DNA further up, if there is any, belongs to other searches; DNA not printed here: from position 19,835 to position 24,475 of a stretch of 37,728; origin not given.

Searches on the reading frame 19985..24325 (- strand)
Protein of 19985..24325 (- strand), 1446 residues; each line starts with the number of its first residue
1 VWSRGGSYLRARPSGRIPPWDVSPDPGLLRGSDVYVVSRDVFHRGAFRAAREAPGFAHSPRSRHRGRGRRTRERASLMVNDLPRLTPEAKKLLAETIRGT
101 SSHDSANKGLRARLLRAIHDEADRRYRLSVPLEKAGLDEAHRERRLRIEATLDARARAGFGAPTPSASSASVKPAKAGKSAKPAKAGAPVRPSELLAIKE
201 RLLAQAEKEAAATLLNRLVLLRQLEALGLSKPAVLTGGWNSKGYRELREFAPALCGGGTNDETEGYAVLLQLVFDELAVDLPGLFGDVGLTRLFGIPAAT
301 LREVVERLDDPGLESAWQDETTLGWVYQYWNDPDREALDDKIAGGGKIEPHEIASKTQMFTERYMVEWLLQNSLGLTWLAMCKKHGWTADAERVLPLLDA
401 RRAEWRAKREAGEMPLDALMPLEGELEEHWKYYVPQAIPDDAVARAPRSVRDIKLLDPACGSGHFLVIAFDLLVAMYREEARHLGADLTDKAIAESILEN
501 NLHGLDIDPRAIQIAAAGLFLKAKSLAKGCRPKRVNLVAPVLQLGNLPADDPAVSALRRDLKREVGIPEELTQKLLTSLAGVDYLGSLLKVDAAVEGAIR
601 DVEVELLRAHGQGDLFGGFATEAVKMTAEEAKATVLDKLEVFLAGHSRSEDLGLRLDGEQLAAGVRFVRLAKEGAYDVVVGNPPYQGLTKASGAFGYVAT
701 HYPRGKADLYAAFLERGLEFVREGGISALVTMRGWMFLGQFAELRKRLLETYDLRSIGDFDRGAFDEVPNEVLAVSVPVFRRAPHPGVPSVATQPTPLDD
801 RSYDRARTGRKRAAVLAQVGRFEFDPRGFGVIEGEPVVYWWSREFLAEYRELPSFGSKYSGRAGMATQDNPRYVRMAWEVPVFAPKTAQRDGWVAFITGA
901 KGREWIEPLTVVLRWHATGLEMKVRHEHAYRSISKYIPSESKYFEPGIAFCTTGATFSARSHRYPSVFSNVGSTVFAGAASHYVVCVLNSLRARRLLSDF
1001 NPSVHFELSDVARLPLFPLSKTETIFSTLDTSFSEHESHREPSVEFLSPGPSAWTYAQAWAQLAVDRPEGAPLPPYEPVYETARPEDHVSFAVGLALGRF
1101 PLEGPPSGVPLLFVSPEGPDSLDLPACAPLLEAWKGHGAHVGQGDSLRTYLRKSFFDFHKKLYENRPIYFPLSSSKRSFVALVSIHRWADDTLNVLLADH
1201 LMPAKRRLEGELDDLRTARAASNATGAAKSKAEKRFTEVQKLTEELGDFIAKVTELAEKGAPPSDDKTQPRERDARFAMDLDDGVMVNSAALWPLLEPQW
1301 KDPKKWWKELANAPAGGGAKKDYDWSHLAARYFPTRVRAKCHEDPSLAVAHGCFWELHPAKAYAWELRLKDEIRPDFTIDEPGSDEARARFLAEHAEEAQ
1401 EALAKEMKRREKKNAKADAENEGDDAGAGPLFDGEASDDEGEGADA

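Call 5: search_protein_families(library=pfam, proteins=[window:19985-24325:-], max_evalue=0.01)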
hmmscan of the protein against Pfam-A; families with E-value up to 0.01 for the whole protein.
window:19985-24325:- (1446 aa): 5 families
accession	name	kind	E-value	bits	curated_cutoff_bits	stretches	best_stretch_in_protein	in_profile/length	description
PF07669.17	Eco57I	-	1.2e-22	81.3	25.3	1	500-762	1-168/171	Eco57I restriction-modification methylase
PF20473.4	MmeI_Mtase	-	2.7e-10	40.3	27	1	449-526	17-89/259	MmeI, DNA-methyltransferase domain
PF02384.22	N6_Mtase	-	1.2e-08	35.1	20.4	1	431-522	27-100/311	N-6 DNA Methylase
PF01170.24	UPF0020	-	1.9e-06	28.2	22.3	1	452-516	29-93/197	RMKL-like, methyltransferase domain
PF13847.12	Methyltransf_31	-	0.0024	18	27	0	452-497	4-45/145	Methyltransferase domain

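Call 6: search_protein_families(library=padloc, proteins=[window:19985-24325:-], max_evalue=0.01)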
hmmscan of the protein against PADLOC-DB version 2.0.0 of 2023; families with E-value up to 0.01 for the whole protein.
window:19985-24325:- (1446 aa): 65 families (the best 25 are shown)
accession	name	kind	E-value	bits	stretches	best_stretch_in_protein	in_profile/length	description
PDLC02523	PglX|PglXI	-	0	1892.5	1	85-1420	3-1325/1428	PglX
PDLC02527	PglX|PglXI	-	1.5e-129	431.8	2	207-1023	92-901/1332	PglX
PDLC02521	PglX|PglXI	-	2.3e-128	427.9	2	259-1031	146-845/1174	PglX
PDLC03600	REase_MTase_IIG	-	1.8e-109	365.4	3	424-1030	266-856/1205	Type IIG restriction enzyme-methyltransferase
PDLC02525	PglX|PglXI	-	3.2e-66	222.2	3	637-783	418-564/607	PglX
PDLC02524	PglX|PglXI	-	1.7e-65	219.8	3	668-1029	290-653/722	PglX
PDLC02528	PglX|PglXI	-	3.1e-63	212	2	316-935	173-713/1125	PglX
PDLC02641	DrmMI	-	5.8e-59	198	4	675-1020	479-821/1161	DrmMI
PDLC02526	PglX|PglXI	-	3.9e-51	172.3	2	432-766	263-625/640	PglX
PDLC02519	PglX|PglXI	-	6.4e-48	161.2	3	436-757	257-568/1241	PglX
PDLC02518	PglX|PglXI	-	1.4e-46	156.9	1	304-1016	177-851/1412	PglX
PDLC02535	PglX|PglXI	-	2.6e-37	126.6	2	318-526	177-366/731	PglX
PDLC02516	PglX|PglXI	-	1.1e-36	124.7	2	812-1022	17-236/593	PglX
PDLC02532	PglX|PglXI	-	4.1e-34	115.9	2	1144-1355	435-626/682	PglX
PDLC02522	PglX|PglXI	-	5.7e-34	115.1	3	675-1039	603-965/1218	PglX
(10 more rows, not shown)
